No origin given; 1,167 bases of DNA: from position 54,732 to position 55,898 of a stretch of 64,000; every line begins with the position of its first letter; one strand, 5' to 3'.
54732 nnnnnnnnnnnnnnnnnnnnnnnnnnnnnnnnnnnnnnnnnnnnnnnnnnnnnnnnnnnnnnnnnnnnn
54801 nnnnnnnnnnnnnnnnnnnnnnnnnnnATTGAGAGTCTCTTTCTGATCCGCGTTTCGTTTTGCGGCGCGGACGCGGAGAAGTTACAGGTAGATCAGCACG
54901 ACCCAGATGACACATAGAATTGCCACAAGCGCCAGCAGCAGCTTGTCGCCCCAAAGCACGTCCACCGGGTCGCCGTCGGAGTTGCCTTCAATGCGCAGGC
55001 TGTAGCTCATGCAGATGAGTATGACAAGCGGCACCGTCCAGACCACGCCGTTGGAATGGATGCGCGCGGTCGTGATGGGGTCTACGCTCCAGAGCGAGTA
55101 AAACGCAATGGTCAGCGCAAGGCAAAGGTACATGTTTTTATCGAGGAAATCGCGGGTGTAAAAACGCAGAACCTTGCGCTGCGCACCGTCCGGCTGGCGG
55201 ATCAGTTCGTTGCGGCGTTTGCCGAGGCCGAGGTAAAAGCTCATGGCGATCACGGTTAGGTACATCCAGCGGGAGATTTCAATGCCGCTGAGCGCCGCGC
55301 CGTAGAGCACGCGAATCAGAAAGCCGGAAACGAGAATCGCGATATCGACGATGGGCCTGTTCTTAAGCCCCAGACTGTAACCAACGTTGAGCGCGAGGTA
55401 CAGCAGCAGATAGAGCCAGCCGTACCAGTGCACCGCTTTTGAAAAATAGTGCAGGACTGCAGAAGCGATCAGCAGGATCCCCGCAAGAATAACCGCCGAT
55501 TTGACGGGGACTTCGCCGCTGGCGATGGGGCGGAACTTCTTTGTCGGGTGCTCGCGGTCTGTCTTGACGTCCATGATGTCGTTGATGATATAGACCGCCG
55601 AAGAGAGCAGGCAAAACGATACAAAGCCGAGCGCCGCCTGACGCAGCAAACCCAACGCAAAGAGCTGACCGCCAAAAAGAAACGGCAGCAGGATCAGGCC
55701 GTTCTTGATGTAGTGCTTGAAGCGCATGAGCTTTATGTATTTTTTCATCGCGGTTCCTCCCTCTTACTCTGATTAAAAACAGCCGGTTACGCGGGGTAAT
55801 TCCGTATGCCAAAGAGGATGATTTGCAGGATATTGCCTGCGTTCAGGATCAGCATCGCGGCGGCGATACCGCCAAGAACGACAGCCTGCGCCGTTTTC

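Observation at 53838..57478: Actinobacterial-style polyprenyl-phosphoribose donor module (UbiA DPPR-synthase-like + HAD-GtrA fusion + large membrane protein) without DprE1/DprE2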

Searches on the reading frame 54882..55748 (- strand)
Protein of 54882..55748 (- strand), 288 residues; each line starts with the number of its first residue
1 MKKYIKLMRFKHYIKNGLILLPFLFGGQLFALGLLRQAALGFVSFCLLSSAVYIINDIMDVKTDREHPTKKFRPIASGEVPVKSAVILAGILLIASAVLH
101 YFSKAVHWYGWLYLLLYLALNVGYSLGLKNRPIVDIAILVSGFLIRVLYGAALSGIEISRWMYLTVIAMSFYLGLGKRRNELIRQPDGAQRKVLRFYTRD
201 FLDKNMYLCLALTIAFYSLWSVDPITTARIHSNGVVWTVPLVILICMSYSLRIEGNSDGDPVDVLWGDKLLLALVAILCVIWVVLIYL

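Call 3: search_protein_families(library=pfam, proteins=[window:54882-55748:-], max_evalue=0.01)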
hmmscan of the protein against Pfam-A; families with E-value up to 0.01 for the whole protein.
window:54882-55748:- (288 aa): 1 family
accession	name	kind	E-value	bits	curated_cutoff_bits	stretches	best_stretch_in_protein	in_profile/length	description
PF01040.23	UbiA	-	2.2e-21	76.8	34.2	1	35-171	19-152/250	UbiA prenyltransferase family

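Call 4: search_protein_families(library=ncbifam, proteins=[window:54882-55748:-], max_evalue=0.01)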
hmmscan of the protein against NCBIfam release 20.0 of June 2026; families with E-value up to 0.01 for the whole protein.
window:54882-55748:- (288 aa): 22 families
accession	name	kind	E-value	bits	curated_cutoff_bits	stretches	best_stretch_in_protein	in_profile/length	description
NF008978.0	PRK12324.1-4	equivalog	6.1e-62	209.4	207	1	4-287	35-320/322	decaprenyl-phosphate phosphoribosyltransferase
NF008977.0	PRK12324.1-2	equivalog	4.5e-55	187.1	234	1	2-287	3-288/297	decaprenyl-phosphate phosphoribosyltransferase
NF006088.0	PRK08238.1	equivalog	4.2e-50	170.8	351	1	2-283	193-477/482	UbiA family prenyltransferase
NF008976.0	PRK12324.1-1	equivalog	2e-47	162.1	474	1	5-283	22-296/306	decaprenyl-phosphate phosphoribosyltransferase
NF009523.0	PRK12884.1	equivalog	2.2e-16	59.9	269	1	1-176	4-170/279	prenyltransferase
TIGR01474.1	ubiA_proteo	equivalog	1.9e-11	44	275.45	1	2-116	2-122/282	4-hydroxybenzoate octaprenyltransferase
TIGR01475.1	ubiA_other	subfamily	2.9e-09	36.8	180.8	1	2-102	3-99/282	UbiA-like polyprenyltransferase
NF009521.0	PRK12882.1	equivalog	1.2e-08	34.6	296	1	2-169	6-168/280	geranylgeranylglycerol-phosphate geranylgeranyltransferase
TIGR01473.1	cyoE_ctaB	equivalog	9.3e-08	32.2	210.3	1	24-142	19-141/281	heme o synthase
NF009516.0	PRK12875.1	equivalog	1.4e-07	30.9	205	1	9-136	25-154/292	prenyltransferase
NF035940.1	prenyl_rel_EboC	equivalog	1.4e-06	27.9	250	1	39-101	43-102/292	UbiA-like protein EboC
NF009609.0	PRK13106.1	equivalog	8.7e-06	25.3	349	1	5-116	16-124/301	prenyltransferase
NF009608.0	PRK13105.1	equivalog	4.4e-05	22.8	217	1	49-169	55-177/291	prenyltransferase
NF009514.0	PRK12873.1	equivalog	0.0001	21.8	246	1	46-98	57-109/297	4-hydroxybenzoate polyprenyltransferase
NF003349.0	PRK04375.1-2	equivalog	0.00014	21.1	246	1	46-137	69-159/318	heme o synthase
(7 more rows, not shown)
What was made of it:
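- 54882..55748 (-): 288-aa polyprenyl-phosphate 5-phosphoribosyltransferase (PPPRS/DPPRS type, UbiA superfamily). NF008978 scores 209.4 bits against a cut-off of 207, and every non-DPPRS-type UbiA model (quinone, haem O, chlorophyll, archaeal lipid) scores 60 bits or less (call 4).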

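Call 12: search_solved_structures(query=window:54882-55748:-, max_evalue=0.01, show_alignments=1)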
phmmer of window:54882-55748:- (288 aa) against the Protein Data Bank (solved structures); distinct sequences matched with E-value up to 0.01: 2.
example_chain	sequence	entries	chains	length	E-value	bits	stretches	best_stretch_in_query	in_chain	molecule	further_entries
8j8j_D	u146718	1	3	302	1.4e-36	129.5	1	5-282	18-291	Decaprenyl-phosphate phosphoribosyltransferase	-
8j8k_A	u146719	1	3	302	1e-24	90.6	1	5-282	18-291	Decaprenyl-phosphate phosphoribosyltransferase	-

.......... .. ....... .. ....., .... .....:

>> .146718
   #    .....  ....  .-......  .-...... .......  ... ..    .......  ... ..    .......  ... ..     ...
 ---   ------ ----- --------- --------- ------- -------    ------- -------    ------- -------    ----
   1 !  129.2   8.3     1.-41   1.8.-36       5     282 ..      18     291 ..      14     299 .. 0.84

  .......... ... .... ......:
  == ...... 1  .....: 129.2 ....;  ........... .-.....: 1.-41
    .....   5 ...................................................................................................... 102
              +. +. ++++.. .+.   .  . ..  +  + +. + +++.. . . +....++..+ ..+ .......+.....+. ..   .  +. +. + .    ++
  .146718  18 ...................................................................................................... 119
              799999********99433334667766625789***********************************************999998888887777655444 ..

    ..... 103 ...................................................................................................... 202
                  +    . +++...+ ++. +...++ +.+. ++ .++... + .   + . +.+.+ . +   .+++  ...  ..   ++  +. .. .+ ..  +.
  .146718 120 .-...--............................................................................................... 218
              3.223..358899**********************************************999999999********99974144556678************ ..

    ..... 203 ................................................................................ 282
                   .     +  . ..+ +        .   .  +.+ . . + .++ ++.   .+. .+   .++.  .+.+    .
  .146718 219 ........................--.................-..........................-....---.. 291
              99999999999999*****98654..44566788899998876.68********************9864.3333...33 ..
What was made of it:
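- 54882..55748 (-): The only PDB sequence hit is Rv3806c (8j8j), at E=1.4e-36 over the full length (call 12).
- Closest known: Mycobacterial decaprenyl-phosphoarabinose pathway. Same: The first enzyme is homologous (E=1.4e-36 to 8j8j, call 12).
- The only PDB hit is Rv3806c, at E=1.4e-36 (call 12). The only PDB hit is Rv3806c (call 12).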

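Call 31: search_dna_similar(query=window:54882-55748:-, collection=phages, mode=protein, max_rows=15)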
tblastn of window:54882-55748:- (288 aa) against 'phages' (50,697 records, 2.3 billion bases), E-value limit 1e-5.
Records with a match: 1; places in all: 1; records where one place covers at least 80% of the query: 1.
Best place of each record, by identity: <60% 1.
By first word of the organism name: Bacteriophage 1.
By host as written in the record: - 1.
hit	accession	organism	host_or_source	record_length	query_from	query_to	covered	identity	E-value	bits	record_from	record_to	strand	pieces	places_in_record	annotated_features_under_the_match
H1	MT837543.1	Bacteriophage sp.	human fecal samples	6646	1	269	93%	31.5%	4e-23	104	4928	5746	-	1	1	record has no annotation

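Call 48: search_dna_similar(query=window:54882-55748:-, collection=plasmids, mode=protein, max_rows=40)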
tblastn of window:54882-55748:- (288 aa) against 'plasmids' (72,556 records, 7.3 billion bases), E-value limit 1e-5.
Records with a match: 96; places in all: 96; records where one place covers at least 80% of the query: 10.
Best place of each record, by identity: <60% 96.
By first word of the organism name: Rhizobium 36; Sinorhizobium 5; Vibrio 3; Salipiger 3; Cereibacter 3; Sphingomonadaceae 3; Mesorhizobium 3; Lactococcus 2; Streptomyces 2; Ruegeria 2; and 28 more.
By predicted mobility (MOB-suite, as given by PLSDB): non-mobilizable 66; conjugative 21; mobilizable 9.
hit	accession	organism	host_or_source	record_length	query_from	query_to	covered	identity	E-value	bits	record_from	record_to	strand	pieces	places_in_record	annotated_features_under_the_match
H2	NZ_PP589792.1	Lactococcus sp.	Bacterial culture,Dairy environment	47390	1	268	93%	49.3%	5e-67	233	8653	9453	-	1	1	decaprenyl-phosphate phosphoribosyltransferase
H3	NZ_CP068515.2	Lactococcus cremoris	Whole organism,Dairy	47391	1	268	93%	49.3%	5e-67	233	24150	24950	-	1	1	decaprenyl-phosphate phosphoribosyltransferase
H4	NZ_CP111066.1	Chondrinema litorale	Seaweed,red alga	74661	3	269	93%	34.8%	5e-29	123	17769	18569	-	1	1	decaprenyl-phosphate phosphoribosyltransferase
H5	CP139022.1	Flammeovirgaceae bacterium SG7u.111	Seagrass,tissue sample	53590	5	269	92%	35.1%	1e-31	130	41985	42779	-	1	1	decaprenyl-phosphate phosphoribosyltransferase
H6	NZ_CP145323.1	Rhodococcus ruber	-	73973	5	269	92%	34.7%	2e-34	138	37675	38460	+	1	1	decaprenyl-phosphate phosphoribosyltransferase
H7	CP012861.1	Persicobacter sp. JZB09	cell culture,soil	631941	1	244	85%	37.1%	4e-28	120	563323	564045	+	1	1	record has no annotation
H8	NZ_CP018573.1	Marivivens sp. JLT3646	cell culture,shallow-sea hydrothermal ...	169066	6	268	91%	32.6%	4e-21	100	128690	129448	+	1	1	decaprenyl-phosphate phosphoribosyltransferase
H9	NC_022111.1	Prevotella sp. oral taxon 299 str. F0039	Homo sapiens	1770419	1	268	93%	31.0%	1e-26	116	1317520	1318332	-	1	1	none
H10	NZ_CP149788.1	Haloterrigena sp. KLK7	cell culture,salt lake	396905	43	268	78%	35.6%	3e-25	112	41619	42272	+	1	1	decaprenyl-phosphate phosphoribosyltransferase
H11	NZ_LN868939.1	Nocardia farcinica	not known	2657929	43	269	79%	35.2%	3e-35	141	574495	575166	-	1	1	none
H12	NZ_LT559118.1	Nonomuraea gerenzanensis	-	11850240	43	269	79%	34.6%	2e-21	101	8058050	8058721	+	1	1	none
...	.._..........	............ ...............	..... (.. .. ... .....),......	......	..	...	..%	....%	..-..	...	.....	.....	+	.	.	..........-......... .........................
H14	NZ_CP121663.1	Rhizobium sp. CB3090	Gliricidia sp.,cell culture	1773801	1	269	93%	27.6%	2e-11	72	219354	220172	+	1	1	record has no annotation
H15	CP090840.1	Streptomyces viridifaciens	Whole organism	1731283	45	269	78%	32.6%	6e-23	105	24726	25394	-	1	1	decaprenyl-phosphate phosphoribosyltransferase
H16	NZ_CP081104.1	Ruegeria conchae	-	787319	1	262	91%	28.0%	1e-15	84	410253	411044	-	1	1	UbiA family prenyltransferase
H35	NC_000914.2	Sinorhizobium fredii NGR234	-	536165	43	269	79%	27.9%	7e-13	76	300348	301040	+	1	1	UbiA family prenyltransferase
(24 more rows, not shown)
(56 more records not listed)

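Call 49: get_annotated_region(hit=H3, flank=9000)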
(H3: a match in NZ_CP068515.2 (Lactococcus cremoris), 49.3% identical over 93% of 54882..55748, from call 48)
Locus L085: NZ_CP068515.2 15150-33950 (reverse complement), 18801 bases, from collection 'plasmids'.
description: Lactococcus cremoris strain F.2.7 plasmid pF27D, complete sequence
organism: Lactococcus cremoris (NCBI taxid 1359)
taxonomy: Bacteria; Bacillota; Bacilli; Lactobacillales; Streptococcaceae; Lactococcus; Lactococcus cremoris
host: -; source: Whole organism,Dairy; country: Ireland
typing (MOB-suite, as given by PLSDB): mobilizable; replicon rep_cluster_414,rep_cluster_556; relaxase MOBP,MOB_Unknown
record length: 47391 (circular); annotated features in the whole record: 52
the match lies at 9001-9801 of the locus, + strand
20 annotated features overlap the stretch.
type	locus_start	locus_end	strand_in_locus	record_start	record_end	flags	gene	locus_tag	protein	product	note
CDS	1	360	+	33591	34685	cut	-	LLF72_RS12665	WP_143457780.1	glycosyltransferase family 1 protein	-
CDS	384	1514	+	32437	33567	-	-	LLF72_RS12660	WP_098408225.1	glycoside hydrolase family 99-like domain-containing protein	-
CDS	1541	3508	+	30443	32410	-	-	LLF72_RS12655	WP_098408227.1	capsular polysaccharide synthesis protein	-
CDS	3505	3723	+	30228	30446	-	-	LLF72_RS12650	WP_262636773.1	hypothetical protein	-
CDS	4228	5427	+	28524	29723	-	-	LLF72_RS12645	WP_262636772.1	O-antigen ligase family protein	-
CDS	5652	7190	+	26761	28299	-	-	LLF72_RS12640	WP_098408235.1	oligosaccharide flippase family protein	-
CDS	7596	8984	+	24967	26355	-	-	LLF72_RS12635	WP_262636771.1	hypothetical protein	-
CDS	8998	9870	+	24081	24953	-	-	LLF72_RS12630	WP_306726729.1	decaprenyl-phosphate phosphoribosyltransferase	-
CDS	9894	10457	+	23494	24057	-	-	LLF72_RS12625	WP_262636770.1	HAD-IB family phosphatase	GO:0008152 - metabolic process [Evidence IEA]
CDS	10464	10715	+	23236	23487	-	-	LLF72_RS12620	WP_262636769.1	GtrA family protein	GO:0000271 - polysaccharide biosynthetic process [Evidence IEA]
CDS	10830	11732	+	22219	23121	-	-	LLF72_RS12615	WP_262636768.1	phosphodiester glycosidase family protein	-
CDS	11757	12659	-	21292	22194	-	-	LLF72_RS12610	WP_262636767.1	LCP family protein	-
CDS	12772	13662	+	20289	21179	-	-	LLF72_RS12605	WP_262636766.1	IS982-like element IS982B family transposase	GO:0006313 - DNA transposition [Evidence IEA]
CDS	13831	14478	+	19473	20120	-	pcp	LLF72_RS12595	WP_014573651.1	pyroglutamyl-peptidase I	GO:0030163 - protein catabolic process [Evidence IEA]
CDS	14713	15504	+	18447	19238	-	-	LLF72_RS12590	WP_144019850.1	Type 1 glutamine amidotransferase-like domain-containing protein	GO:0006508 - proteolysis [Evidence IEA]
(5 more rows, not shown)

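Call 50: get_annotated_region(hit=H35, flank=7000)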
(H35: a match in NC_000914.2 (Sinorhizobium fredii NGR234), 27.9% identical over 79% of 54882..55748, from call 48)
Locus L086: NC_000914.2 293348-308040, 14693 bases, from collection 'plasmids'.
description: Sinorhizobium fredii NGR234 plasmid pNGR234a, complete sequence
organism: Sinorhizobium fredii NGR234 (NCBI taxid 394)
taxonomy: Bacteria; Pseudomonadota; Alphaproteobacteria; Hyphomicrobiales; Rhizobiaceae; Sinorhizobium; Sinorhizobium fredii; Sinorhizobium fredii NGR234
host: -; source: -; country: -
typing (MOB-suite, as given by PLSDB): conjugative; replicon rep_cluster_473; relaxase MOBQ; mating-pair formation MPF_T
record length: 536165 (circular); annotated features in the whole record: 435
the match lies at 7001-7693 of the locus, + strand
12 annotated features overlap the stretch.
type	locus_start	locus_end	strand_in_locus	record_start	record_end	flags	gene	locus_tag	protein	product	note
CDS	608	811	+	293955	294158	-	-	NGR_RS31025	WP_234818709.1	hypothetical protein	-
CDS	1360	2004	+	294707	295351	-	-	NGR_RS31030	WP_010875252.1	NYN domain-containing protein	-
CDS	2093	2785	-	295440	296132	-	-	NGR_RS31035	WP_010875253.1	RES family NAD+ phosphorylase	-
CDS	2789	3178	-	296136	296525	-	-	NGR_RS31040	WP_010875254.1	antitoxin Xre/MbcA/ParS toxin-binding domain-containing protein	-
CDS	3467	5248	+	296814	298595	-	-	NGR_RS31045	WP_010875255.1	ThiF family adenylyltransferase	-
CDS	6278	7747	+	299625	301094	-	-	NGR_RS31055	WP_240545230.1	UbiA family prenyltransferase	-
CDS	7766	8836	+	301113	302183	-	-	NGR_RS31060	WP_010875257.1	NAD(P)-dependent oxidoreductase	-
CDS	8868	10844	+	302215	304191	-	-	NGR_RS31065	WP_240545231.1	hypothetical protein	-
CDS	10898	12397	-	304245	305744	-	-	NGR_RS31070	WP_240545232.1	GMC family oxidoreductase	-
CDS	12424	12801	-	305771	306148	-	-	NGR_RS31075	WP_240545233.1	hypothetical protein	-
CDS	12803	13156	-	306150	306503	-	-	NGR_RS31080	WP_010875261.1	SMR family transporter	-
CDS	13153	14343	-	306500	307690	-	-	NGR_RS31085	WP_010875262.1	NAD-dependent epimerase/dehydratase family protein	-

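Call 61: get_annotated_region(hit=H6, flank=12000)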
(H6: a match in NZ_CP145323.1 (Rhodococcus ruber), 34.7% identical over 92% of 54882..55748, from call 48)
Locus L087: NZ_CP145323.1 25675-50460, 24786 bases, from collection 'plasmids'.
description: Rhodococcus ruber strain MSA14 plasmid pmega_4, complete sequence
organism: Rhodococcus ruber (NCBI taxid 1830)
taxonomy: Bacteria; Actinomycetota; Actinomycetes; Mycobacteriales; Nocardiaceae; Rhodococcus; Rhodococcus ruber
host: -; source: -; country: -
typing (MOB-suite, as given by PLSDB): non-mobilizable
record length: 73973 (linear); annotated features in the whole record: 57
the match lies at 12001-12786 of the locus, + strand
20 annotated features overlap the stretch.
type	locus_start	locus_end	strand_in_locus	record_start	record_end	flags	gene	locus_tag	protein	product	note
CDS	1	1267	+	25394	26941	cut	-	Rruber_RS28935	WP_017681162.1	SpoIID/LytB domain-containing protein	GO:0008150 - biological_process [Evidence IEA]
CDS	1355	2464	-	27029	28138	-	-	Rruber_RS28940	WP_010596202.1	glycosyltransferase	-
CDS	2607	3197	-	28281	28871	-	-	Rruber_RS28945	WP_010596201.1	PadR family transcriptional regulator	-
CDS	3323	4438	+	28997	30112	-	-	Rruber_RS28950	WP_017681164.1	aromatic ring-hydroxylating dioxygenase subunit alpha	-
CDS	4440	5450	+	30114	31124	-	-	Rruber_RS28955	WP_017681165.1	PDR/VanB family oxidoreductase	-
CDS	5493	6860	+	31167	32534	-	-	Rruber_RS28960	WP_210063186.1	MFS transporter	GO:0055085 - transmembrane transport [Evidence IEA]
CDS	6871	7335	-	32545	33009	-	-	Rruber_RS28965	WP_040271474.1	DUF2231 domain-containing protein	-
CDS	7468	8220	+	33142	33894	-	-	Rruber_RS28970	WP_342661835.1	MerR family transcriptional regulator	GO:0006355 - regulation of DNA-templated transcription [Evidence IEA]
CDS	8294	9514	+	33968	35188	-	glf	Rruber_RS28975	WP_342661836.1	UDP-galactopyranose mutase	GO:0009273 - peptidoglycan-based cell wall biogenesis [Evidence IEA]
CDS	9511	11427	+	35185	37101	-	-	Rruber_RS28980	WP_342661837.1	glycosyltransferase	-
CDS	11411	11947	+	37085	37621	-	-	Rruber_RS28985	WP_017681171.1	phosphatase PAP2 family protein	-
CDS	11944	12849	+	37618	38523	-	-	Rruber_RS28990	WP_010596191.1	decaprenyl-phosphate phosphoribosyltransferase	-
CDS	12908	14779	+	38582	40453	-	zomB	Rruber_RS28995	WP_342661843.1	flagellar motor control protein ZomB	-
CDS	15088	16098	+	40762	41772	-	-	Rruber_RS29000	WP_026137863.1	alpha/beta hydrolase family protein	-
CDS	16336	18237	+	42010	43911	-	-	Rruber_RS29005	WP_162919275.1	alpha/beta hydrolase-fold protein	-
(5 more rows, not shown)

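Call 72: get_annotated_region(hit=H1, flank=6000)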
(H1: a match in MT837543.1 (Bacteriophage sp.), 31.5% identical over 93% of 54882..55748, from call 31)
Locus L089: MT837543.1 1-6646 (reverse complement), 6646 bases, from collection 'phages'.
description: UNVERIFIED: Bacteriophage sp. clone scaffold_5080 genomic sequence.
organism: Bacteriophage sp. (NCBI taxid 38018)
taxonomy: Viruses
host: -; source: human fecal samples; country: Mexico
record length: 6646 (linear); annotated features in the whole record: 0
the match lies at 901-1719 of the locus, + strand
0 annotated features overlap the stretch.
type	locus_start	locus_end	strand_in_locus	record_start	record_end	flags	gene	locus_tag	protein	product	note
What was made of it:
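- Tried and rejected: The only phage hit to the UbiA protein is an unannotated 6.6-kb fragment (calls 31, 72).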

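Call 75: search_protein_families(library=pfam, proteins=[L085:7596-8984:+, L086:8868-10844:+], max_evalue=0.01)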
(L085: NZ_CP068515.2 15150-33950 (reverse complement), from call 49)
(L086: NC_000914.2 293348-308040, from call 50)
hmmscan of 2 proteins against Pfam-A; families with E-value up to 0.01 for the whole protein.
L085:7596-8984:+ (462 aa): 0 families

L086:8868-10844:+ (658 aa): 0 families
